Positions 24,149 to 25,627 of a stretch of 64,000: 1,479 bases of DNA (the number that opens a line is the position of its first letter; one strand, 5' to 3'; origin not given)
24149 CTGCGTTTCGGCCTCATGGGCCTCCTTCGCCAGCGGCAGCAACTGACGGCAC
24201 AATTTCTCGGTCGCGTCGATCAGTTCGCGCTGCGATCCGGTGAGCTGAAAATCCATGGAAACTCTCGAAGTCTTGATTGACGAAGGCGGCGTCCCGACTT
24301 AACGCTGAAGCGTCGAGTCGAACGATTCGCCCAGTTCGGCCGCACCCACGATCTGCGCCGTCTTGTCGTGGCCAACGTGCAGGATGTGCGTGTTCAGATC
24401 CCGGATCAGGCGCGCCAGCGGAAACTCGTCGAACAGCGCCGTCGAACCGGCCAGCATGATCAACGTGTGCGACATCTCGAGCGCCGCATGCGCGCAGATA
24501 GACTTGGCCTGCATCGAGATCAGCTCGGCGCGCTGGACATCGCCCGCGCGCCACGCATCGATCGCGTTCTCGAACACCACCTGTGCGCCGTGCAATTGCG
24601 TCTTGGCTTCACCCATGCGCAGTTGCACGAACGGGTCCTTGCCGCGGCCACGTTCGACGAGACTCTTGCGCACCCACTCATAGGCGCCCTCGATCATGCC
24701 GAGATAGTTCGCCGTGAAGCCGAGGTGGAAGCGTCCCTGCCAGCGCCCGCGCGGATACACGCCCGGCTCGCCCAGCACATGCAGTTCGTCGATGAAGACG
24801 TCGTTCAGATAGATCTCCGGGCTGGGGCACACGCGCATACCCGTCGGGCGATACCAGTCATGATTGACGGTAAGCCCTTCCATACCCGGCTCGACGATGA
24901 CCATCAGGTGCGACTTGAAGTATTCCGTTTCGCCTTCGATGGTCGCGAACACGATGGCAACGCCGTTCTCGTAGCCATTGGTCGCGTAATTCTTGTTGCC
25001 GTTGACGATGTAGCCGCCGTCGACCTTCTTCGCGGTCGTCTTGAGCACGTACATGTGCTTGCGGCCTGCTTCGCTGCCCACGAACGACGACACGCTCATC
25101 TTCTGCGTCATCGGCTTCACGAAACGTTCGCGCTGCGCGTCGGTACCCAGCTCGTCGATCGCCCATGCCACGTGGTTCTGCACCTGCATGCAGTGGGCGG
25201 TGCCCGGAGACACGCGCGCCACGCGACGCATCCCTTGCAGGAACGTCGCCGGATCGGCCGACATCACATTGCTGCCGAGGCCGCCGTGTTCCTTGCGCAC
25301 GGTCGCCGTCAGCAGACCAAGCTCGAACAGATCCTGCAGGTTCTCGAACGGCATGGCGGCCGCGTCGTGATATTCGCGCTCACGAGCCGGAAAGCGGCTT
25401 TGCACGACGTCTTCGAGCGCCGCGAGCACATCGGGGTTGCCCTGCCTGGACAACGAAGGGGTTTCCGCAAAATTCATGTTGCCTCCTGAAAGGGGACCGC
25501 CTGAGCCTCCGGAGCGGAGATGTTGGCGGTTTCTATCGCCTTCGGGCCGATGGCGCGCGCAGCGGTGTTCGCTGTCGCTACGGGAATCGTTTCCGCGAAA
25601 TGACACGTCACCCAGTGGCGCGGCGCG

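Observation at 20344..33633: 13-gene, translationally coupled operon that interleaves a Dpp/Opp-type ABC importer with a complete acyl-CoA oxidation module; no named pathway recognised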

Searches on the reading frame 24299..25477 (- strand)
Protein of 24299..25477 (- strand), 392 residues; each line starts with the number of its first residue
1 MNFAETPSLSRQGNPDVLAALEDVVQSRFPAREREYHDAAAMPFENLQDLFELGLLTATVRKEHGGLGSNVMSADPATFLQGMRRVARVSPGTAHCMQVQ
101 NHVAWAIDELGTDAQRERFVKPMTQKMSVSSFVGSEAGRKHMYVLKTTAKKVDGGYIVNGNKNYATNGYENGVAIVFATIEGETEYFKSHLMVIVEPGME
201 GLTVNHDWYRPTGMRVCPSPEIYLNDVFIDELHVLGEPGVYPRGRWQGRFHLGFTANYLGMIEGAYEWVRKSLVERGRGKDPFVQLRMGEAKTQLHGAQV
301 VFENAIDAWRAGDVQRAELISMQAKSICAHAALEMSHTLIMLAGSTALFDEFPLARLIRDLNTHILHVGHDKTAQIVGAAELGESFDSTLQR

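Call 4: search_protein_families(library=pfam, proteins=[window:24299-25477:-], max_evalue=0.00001)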
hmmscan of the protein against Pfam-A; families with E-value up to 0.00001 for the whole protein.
window:24299-25477:- (392 aa): 4 families
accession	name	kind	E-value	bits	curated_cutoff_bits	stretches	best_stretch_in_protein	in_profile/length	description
PF02771.21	Acyl-CoA_dh_N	-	3.9e-14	53.4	22.9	1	19-125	9-111/113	Acyl-CoA dehydrogenase, N-terminal domain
PF02770.24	Acyl-CoA_dh_M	-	2.6e-12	47.2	33.3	1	140-227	11-97/97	Acyl-CoA dehydrogenase, middle domain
PF08028.16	Acyl-CoA_dh_2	-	5.5e-11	43.3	22.7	1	253-371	2-133/134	Acyl-CoA dehydrogenase, C-terminal domain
PF00441.29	Acyl-CoA_dh_1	-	5.3e-07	30.3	22.4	1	257-363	21-130/150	Acyl-CoA dehydrogenase, C-terminal domain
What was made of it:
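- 24299..25477 (-): g8: ACAD-fold protein without a catalytic Glu; putative oxygenase component of a two-component flavin monooxygenase. All ACAD domains are present, including Acyl-CoA_dh_2 (call 4).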

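Call 5: search_protein_families(library=ncbifam, proteins=[window:24299-25477:-], max_evalue=0.00001)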
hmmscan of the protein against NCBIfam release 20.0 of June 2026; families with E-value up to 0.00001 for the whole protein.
window:24299-25477:- (392 aa): 14 families
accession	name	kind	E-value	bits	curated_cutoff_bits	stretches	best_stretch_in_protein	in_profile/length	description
TIGR04022.1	sulfur_SfnB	equivalog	1.6e-26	93.2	430.9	1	37-368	29-366/391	SfnB family sulfur acquisition oxidoreductase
NF043006.1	CyhCrbnylCoADH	equivalog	2.4e-22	79.5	650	1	38-381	32-374/380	cyclohexane-1-carbonyl-CoA dehydrogenase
NF043015.1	DibenthMonoxDszC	equivalog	5.9e-22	78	850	1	32-368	34-390/415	dibenzothiophene monooxygenase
NF042972.1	AcrlCoAredClosAcrC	equivalog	3.5e-21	75.3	640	1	32-377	27-371/378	acryloyl-CoA reductase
NF042439.1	SulpropCoADesulf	equivalog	4.2e-20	71.8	600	1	23-369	6-357/379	3-sulfinopropanoyl-CoA desulfinase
NF053553.1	prodigi_MBC_PigA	equivalog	1.9e-17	63.5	500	1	45-360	40-357/381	prodigiosin MBC biosynthesis dehydrogenase PigA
NF045652.1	ProlPCPDhRedW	equivalog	3.7e-17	62.2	650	1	52-350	42-342/376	L-prolyl-[peptidyl-carrier protein] dehydrogenase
NF008997.0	PRK12341.1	equivalog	2.1e-16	60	537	1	17-373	12-367/382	acyl-CoA dehydrogenase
NF045552.1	GlutCoADH_Des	equivalog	5.1e-15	55.6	470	1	34-375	29-372/387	glutaryl-CoA dehydrogenase Acd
NF045629.1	monooxsub_HsaA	equivalog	7e-15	54.7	450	1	30-234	12-196/383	3-hydroxy-9,10-secoandrosta-1,3,5(10)-triene-9,17-dione monooxygenase oxygenase subunit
NF058590.1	AcCoDHFadEBacil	equivalog_domain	1.5e-12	46.9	600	1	32-239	44-243/586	acyl-CoA dehydrogenase FadE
NF002885.1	PRK03354.1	equivalog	1.8e-11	43.7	540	1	38-373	34-364/378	crotonobetainyl-CoA dehydrogenase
NF049984.1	Rv1679_FadE16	equivalog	9.8e-11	41.5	600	1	21-362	5-345/371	Rv1679 family acyl-CoA dehydrogenase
NF052270.1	Staph_DH_FadE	equivalog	1.7e-07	30.3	600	1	13-233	24-240/400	acyl-CoA dehydrogenase FadE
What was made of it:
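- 24299..25477 (-): The best NCBIfam model is SfnB at 93 bits, cut-off 431 (call 5).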

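Call 7: find_encoding_contigs(protein=window:24299-25477:-, flank=10000, max_places=6)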
Protein window:24299-25477:- (392 aa): 2 contigs read that carry it; 2 places shown.
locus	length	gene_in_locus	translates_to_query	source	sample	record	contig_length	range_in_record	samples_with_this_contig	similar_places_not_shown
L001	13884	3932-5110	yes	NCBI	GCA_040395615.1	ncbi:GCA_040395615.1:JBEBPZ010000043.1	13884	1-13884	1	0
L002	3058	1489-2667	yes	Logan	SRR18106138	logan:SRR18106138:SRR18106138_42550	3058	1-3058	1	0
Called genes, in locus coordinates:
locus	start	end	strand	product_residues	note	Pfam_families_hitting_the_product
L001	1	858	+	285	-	?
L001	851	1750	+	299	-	PF12911:OppC_N (weak), PF00528:BPD_transp_1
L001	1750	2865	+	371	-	PF00005:ABC_tran, PF13401:AAA_22 (faint), PF08352:oligo_HPY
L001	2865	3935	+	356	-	PF00005:ABC_tran, PF02463:SMC_N (faint), PF13304:AAA_21 (faint), PF08352:oligo_HPY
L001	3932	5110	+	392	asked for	PF02771:Acyl-CoA_dh_N, PF02770:Acyl-CoA_dh_M, PF00441:Acyl-CoA_dh_1 (weak), PF08028:Acyl-CoA_dh_2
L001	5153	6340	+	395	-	PF02771:Acyl-CoA_dh_N, PF02770:Acyl-CoA_dh_M, PF00441:Acyl-CoA_dh_1, PF08028:Acyl-CoA_dh_2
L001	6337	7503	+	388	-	PF00108:Thiolase_N, PF00109:ketoacyl-synt, PF02803:Thiolase_C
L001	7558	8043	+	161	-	PF13452:FAS1_DH_region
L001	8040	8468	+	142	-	PF01575:MaoC_dehydratas, PF13452:FAS1_DH_region (weak)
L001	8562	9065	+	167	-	PF01613:Flavin_Reduct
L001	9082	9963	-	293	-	PF09339:HTH_IclR, PF12802:MarR_2 (weak), PF01614:IclR_C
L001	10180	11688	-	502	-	PF00501:AMP-binding, PF13193:AMP-binding_C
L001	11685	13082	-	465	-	PF07690:MFS_1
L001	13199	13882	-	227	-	?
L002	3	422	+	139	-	?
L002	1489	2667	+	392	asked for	PF02771:Acyl-CoA_dh_N, PF02770:Acyl-CoA_dh_M, PF00441:Acyl-CoA_dh_1 (weak), PF08028:Acyl-CoA_dh_2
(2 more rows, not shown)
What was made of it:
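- Checked: Alternative starts are 31234, 21851 and 20847; the gene calls on an identical public contig (L001) fit the shorter g11 and g13 (call 7).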

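Call 8: find_homologous_proteins(query=window:24299-25477:-, max_evalue=1e-10)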
Query window:24299-25477:- (392 aa): 490 proteins with E <= 1e-10 among 6208 candidates; the best 120 are listed.
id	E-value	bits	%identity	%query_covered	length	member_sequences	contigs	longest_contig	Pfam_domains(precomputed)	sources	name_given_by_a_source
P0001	4.9e-258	873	97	100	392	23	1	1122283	PF02770.25,PF00441.30,PF08028.17,PF02771.22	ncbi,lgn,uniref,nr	ncbi:acyl-CoA dehydrogenase family protein [Paraburkholderia susongensis]|uniref:Dibenzothiophene mo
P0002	1.9e-227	772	85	100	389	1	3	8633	PF02770.25,PF00441.30,PF08028.17,PF02771.22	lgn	-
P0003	4.4e-206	702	80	96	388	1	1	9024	PF02770.25,PF00441.30,PF08028.17,PF02771.22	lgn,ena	-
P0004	4.0e-205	699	79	96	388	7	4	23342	PF02770.25,PF00441.30,PF08028.17,PF02771.22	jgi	jgi:alkylation response protein AidB-like acyl-CoA dehydrogenase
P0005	7.3e-205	698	78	100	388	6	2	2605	PF02770.25,PF00441.30,PF08028.17,PF02771.22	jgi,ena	-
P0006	2.0e-204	697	79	97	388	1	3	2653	PF02770.25,PF00441.30,PF08028.17,PF02771.22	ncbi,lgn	ncbi:MAG TPA: acyl-CoA dehydrogenase family protein [Burkholderiaceae bacterium]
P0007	3.4e-204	696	77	100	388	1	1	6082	PF02770.25,PF00441.30,PF08028.17,PF02771.22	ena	-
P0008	2.3e-203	693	78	100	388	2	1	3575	PF02770.25,PF00441.30,PF08028.17,PF02771.22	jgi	jgi:alkylation response protein AidB-like acyl-CoA dehydrogenase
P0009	2.4e-203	693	79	96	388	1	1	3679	PF02770.25,PF00441.30,PF08028.17,PF02771.22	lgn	-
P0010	3.5e-203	693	78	96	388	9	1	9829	PF02770.25,PF00441.30,PF08028.17,PF02771.22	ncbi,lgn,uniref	ncbi:acyl-CoA dehydrogenase family protein [Variovorax sp. M-6]|uniref:acyl-CoA dehydrogenase family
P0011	3.7e-203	693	79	96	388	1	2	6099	PF02770.25,PF00441.30,PF08028.17,PF02771.22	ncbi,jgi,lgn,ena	-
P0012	5.5e-202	689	76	100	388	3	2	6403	PF02770.25,PF00441.30,PF08028.17,PF02771.22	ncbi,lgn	-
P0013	6.7e-202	688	79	96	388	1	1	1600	PF02770.25,PF00441.30,PF08028.17,PF02771.22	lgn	-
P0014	7.9e-202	688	78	96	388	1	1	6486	PF02770.25,PF00441.30,PF08028.17,PF02771.22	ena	-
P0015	1.0e-201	688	76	100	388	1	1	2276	PF02770.25,PF00441.30,PF08028.17,PF02771.22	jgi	-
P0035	2.9e-196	670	77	96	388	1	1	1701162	PF02770.25,PF00441.30,PF08028.17,PF02771.22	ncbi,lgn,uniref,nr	ncbi:acyl-CoA dehydrogenase family protein [Caballeronia sp. LZ035]|uniref:acyl-CoA dehydrogenase fa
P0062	1.5e-144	500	60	98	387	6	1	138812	PF02770.25,PF00441.30,PF08028.17,PF02771.22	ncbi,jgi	ncbi:MAG: acyl-CoA dehydrogenase family protein [Pseudolabrys sp.]|jgi:alkylation response protein A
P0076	5.2e-140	485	57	97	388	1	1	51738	PF02770.25,PF08028.17,PF02771.22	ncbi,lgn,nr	ncbi:MAG: acyl-CoA dehydrogenase family protein [Pseudodonghicola sp.]|nr:acyl-CoA dehydrogenase fam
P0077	5.9e-140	484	57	96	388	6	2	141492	PF02770.25,PF00441.30,PF08028.17,PF02771.22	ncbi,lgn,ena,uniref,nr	ncbi:acyl-CoA dehydrogenase family protein [uncultured Paracoccus sp.]|uniref:acyl-CoA dehydrogenase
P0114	1.6e-132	460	54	96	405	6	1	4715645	PF02770.25,PF00441.30,PF08028.17,PF02771.22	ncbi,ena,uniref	ncbi:acyl-CoA dehydrogenase family protein [Ferrovibrio sp.]|uniref:acyl-CoA dehydrogenase family pr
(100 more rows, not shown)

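Call 10: find_encoding_contigs(protein=P0035, flank=10000, max_places=2)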
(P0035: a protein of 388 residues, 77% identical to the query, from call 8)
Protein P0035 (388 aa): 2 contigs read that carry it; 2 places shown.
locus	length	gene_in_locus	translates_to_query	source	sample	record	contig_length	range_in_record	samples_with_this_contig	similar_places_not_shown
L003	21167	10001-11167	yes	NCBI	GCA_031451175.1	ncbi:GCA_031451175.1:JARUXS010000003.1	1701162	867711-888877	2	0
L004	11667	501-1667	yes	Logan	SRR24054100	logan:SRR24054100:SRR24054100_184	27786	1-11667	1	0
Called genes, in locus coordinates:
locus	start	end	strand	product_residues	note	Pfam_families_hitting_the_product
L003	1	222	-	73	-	PF25919:BSH_CusB (faint), PF25973:BSH_CzcB (faint), PF00364:Biotin_lipoyl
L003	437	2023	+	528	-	PF00890:FAD_binding_2, PF01266:DAO (weak), PF03486:HI0933_like (weak), PF12831:FAD_oxidored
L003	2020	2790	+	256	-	PF00106:adh_short, PF08659:KR, PF23441:SDR, PF13561:adh_short_C2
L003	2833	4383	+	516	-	PF00496:SBP_bac_5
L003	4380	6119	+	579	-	PF00501:AMP-binding, PF13193:AMP-binding_C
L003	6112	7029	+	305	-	PF19300:BPD_transp_1_N, PF00528:BPD_transp_1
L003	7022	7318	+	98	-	PF12911:OppC_N (weak)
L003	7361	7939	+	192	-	PF00528:BPD_transp_1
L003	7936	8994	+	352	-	PF00005:ABC_tran, PF08352:oligo_HPY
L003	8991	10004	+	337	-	PF00005:ABC_tran, PF02463:SMC_N, PF13304:AAA_21 (weak), PF08352:oligo_HPY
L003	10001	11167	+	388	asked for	PF02771:Acyl-CoA_dh_N, PF02770:Acyl-CoA_dh_M, PF00441:Acyl-CoA_dh_1 (weak), PF08028:Acyl-CoA_dh_2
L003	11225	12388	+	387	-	PF02771:Acyl-CoA_dh_N, PF02770:Acyl-CoA_dh_M, PF00441:Acyl-CoA_dh_1, PF08028:Acyl-CoA_dh_2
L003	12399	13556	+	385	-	PF00108:Thiolase_N, PF00109:ketoacyl-synt, PF02803:Thiolase_C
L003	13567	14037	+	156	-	PF13452:FAS1_DH_region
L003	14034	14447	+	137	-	PF01575:MaoC_dehydratas, PF13452:FAS1_DH_region (weak)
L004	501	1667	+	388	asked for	PF02771:Acyl-CoA_dh_N, PF02770:Acyl-CoA_dh_M, PF00441:Acyl-CoA_dh_1 (weak), PF08028:Acyl-CoA_dh_2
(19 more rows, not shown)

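Call 11: find_encoding_contigs(protein=P0077, flank=10000, max_places=2)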
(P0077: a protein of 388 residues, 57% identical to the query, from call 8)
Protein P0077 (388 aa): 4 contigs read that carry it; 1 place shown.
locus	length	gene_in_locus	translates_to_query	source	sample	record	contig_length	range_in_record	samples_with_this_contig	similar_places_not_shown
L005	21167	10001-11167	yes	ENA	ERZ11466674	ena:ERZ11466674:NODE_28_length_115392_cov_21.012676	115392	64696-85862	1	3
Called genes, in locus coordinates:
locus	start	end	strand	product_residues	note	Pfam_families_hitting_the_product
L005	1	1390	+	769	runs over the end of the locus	PF02538:Hydantoinase_B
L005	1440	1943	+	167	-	PF08882:Acetone_carb_G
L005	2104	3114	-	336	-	PF03601:Cons_hypoth698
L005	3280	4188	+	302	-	-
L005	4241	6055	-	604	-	PF00005:ABC_tran, PF02463:SMC_N (faint), PF13191:AAA_16 (faint), PF13401:AAA_22 (faint), PF13304:AAA_21 (weak), PF08352:oligo_HPY (weak), PF00005:ABC_tran, PF08352:oligo_HPY, +1 more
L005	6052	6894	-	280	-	PF12911:OppC_N, PF00528:BPD_transp_1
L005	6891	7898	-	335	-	PF19300:BPD_transp_1_N, PF00528:BPD_transp_1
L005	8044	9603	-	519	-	PF02776:TPP_enzyme_N, PF02775:TPP_enzyme_C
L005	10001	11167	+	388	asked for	PF02771:Acyl-CoA_dh_N, PF02770:Acyl-CoA_dh_M, PF00441:Acyl-CoA_dh_1, PF08028:Acyl-CoA_dh_2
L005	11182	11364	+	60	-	-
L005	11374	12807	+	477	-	PF00171:Aldedh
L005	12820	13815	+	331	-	PF08240:ADH_N, PF00107:ADH_zinc_N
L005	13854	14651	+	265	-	PF03328:HpcH_HpaI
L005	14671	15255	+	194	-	PF01613:Flavin_Reduct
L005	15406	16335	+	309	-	PF00126:HTH_1, PF03466:LysR_substrate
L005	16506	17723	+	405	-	PF02771:Acyl-CoA_dh_N, PF02770:Acyl-CoA_dh_M, PF00441:Acyl-CoA_dh_1, PF08028:Acyl-CoA_dh_2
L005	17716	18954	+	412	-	PF02515:CoA_transf_3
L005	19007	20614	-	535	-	PF00496:SBP_bac_5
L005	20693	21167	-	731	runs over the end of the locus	PF13380:CoA_binding_2, PF13607:Succ_CoA_lig, PF19045:Ligase_CoA_2 (weak), PF13549:ATP-grasp_5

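Call 12: find_encoding_contigs(protein=P0114, flank=10000, max_places=2)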
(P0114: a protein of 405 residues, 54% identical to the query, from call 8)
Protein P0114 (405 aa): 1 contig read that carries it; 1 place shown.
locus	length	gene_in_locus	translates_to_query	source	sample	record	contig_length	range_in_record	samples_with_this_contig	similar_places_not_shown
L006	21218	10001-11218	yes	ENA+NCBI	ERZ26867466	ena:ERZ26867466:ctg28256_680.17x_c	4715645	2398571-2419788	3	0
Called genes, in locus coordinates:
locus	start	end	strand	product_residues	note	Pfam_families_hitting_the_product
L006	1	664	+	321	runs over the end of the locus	PF00478:IMPDH (faint), PF03060:NMO, PF02581:TMP-TENI (weak), PF03060:NMO, PF01070:FMN_dh (weak)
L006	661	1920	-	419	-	PF07690:MFS_1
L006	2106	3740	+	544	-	PF00501:AMP-binding, PF13193:AMP-binding_C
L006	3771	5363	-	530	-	PF00581:Rhodanese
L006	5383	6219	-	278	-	PF00378:ECH_1, PF16113:ECH_2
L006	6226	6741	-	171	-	PF01613:Flavin_Reduct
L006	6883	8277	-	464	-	PF00392:GntR, PF00155:Aminotran_1_2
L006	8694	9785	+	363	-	PF00926:DHBP_synthase, PF00925:GTP_cyclohydro2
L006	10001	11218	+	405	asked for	PF02771:Acyl-CoA_dh_N, PF02770:Acyl-CoA_dh_M, PF00441:Acyl-CoA_dh_1 (weak), PF08028:Acyl-CoA_dh_2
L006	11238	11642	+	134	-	PF01575:MaoC_dehydratas, PF13452:FAS1_DH_region (faint)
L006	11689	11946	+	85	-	-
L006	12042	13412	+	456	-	PF00289:Biotin_carb_N, PF02786:CPSase_L_D2, PF07478:Dala_Dala_lig_C (weak), PF02785:Biotin_carb_C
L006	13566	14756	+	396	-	PF00108:Thiolase_N, PF02801:Ketoacyl-synt_C (faint), PF02803:Thiolase_C, PF22691:Thiolase_C_1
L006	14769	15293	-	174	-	PF12802:MarR_2, PF01047:MarR, PF13463:HTH_27 (faint)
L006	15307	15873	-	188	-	PF02627:CMD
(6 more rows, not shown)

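Call 13: search_solved_structures(query=window:24299-25477:-, max_evalue=0.00001)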
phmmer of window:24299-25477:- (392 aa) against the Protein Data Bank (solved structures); distinct sequences matched with E-value up to 0.00001: 73 (the best 60 are shown).
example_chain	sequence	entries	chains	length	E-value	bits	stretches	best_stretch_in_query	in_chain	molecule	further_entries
1ukw_A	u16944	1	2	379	5.8e-24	87.8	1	34-377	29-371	acyl-CoA dehydrogenase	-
2dvl_A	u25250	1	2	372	1.1e-20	77.1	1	30-382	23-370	Acyl-CoA dehydrogenase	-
3d6b_A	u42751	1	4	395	1.9e-18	69.7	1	47-383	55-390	Glutaryl-CoA dehydrogenase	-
3eom_A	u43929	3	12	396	1.9e-18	69.7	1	47-383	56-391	Glutaryl-CoA dehydrogenase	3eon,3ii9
3gnc_A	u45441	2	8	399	2e-18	69.6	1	47-383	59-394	Glutaryl-CoA dehydrogenase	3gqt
2jif_A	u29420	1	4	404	2.3e-18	69.4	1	42-369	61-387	SHORT/BRANCHED CHAIN SPECIFIC ACYL-COA DEHYDROGENASE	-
1ws9_A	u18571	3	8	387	2.5e-18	69.3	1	33-376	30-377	acyl-CoA dehydrogenase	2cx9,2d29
1jqi_A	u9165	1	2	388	3.4e-18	68.8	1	42-386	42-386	short chain acyl-CoA dehydrogenase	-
5ol2_C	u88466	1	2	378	4.6e-18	68.4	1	35-377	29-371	Acyl-CoA dehydrogenase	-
1buc_A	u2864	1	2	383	5.6e-18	68.1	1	42-374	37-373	BUTYRYL-COA DEHYDROGENASE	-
2vig_A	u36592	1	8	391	1e-17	67.3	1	41-388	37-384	SHORT-CHAIN SPECIFIC ACYL-COA DEHYDROGENASE,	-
7y0a_A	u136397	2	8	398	2.7e-17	65.9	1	41-387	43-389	Short-chain specific acyl-CoA dehydrogenase, mitochondrial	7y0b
8sgs_A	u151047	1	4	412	4.8e-17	65.1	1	41-386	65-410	Short-chain specific acyl-CoA dehydrogenase, mitochondrial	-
4n5f_A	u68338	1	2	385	1.9e-16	63.1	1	36-378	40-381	Putative acyl-CoA dehydrogenase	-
5lnx_A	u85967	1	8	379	6.9e-16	61.2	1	40-375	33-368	Acyl-CoA dehydrogenase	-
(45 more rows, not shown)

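Call 16: find_related_loci(query=A1, collection=genome_contigs, flank=10000)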
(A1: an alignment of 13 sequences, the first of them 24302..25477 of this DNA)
Query A1 (392 aa) in genome_contigs; peptide patterns used: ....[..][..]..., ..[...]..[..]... (x = any residue, [..] = any of these).
127 stretches matched a pattern; 103 encode a relative of the query (tblastn E <= 1e-3); the best 80 are kept; 80 distinct loci.
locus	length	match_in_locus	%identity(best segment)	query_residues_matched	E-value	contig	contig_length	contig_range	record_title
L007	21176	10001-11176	97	1-392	0e+0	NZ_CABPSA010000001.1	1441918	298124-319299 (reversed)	Pandoraea commovens strain LMG 31010, whole genome shotgun sequence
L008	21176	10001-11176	97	1-392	0e+0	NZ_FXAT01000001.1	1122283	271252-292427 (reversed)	Paraburkholderia susongensis strain LMG 29540, whole genome shotgun sequence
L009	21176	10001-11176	97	1-392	0e+0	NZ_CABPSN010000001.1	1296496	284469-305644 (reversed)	Pandoraea aquatica strain LMG 31011, whole genome shotgun sequence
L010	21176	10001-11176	95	1-392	0e+0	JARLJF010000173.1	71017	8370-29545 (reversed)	MAG: Pandoraea sp. isolate MAG_BA404 MetaBAT2_Bin_404_Anoxic_k141_1708822, whole genome shotgun sequence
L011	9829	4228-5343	79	21-392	0e+0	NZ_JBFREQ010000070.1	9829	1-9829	Variovorax sp. M-6 SCAFFOLD_69, whole genome shotgun sequence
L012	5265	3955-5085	79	16-392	0e+0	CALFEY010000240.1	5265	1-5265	MAG TPA_asm: uncultured proteobacterium isolate SRR5576001_bin.29_CONCOCT_v1.1_MAG genome assembly, contig: ERZ795033.11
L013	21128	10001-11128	77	17-392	0e+0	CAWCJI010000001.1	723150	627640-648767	MAG: uncultured beta proteobacterium isolate MFD04580.bin.2.104 genome assembly, contig: contig_10842, whole genome shot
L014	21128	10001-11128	77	17-392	0e+0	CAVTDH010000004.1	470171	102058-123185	MAG: uncultured beta proteobacterium isolate MFD00905.bin.1.253 genome assembly, contig: contig_16666, whole genome shot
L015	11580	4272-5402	77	16-392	0e+0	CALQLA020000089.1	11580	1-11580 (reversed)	MAG: Bordetella parapertussis isolate HRSG-H13-bin-83 genome assembly, contig: HRSG-H13-C9123, whole genome shotgun sequ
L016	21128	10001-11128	77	17-392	0e+0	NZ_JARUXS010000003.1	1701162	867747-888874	Caballeronia sp. LZ035 Scaffold_3_1, whole genome shotgun sequence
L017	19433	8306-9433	75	17-392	0e+0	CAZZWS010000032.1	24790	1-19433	MAG: Beijerinckiaceae bacterium isolate Green_Q.bin.1 genome assembly, contig: NODE_172_length_24790_cov_6.423893, whole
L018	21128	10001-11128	75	17-392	0e+0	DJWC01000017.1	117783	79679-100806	MAG TPA_asm: Pusillimonas sp. UBA6240 UBA6240_contig_20891, whole genome shotgun sequence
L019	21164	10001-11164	73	1-392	0e+0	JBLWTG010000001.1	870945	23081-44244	MAG: Pusillimonas sp. isolate EA03-07 A03maxbin.017RE.5K@1, whole genome shotgun sequence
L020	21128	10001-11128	74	17-392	0e+0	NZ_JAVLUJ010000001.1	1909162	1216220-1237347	Pusillimonas sp. SM2304 SM2304_1, whole genome shotgun sequence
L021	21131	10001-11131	73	17-392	0e+0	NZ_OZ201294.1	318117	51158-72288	Imbroritus primus strain LMG 32992 isolate LMG 32992 plasmid 2, complete sequence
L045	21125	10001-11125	55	18-392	9e-145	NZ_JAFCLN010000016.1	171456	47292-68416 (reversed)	Bradyrhizobium lablabi strain SZCCT0009 NODE_16, whole genome shotgun sequence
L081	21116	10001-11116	51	21-392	7e-121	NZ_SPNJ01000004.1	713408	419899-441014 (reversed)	Herbaspirillum sp. 3R11 NODE_4_length_713408_cov_326.264374, whole genome shotgun sequence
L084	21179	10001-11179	52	1-392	1e-120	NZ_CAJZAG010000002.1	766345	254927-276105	Cupriavidus pampae strain LMG 32289 isolate CPDB6, whole genome shotgun sequence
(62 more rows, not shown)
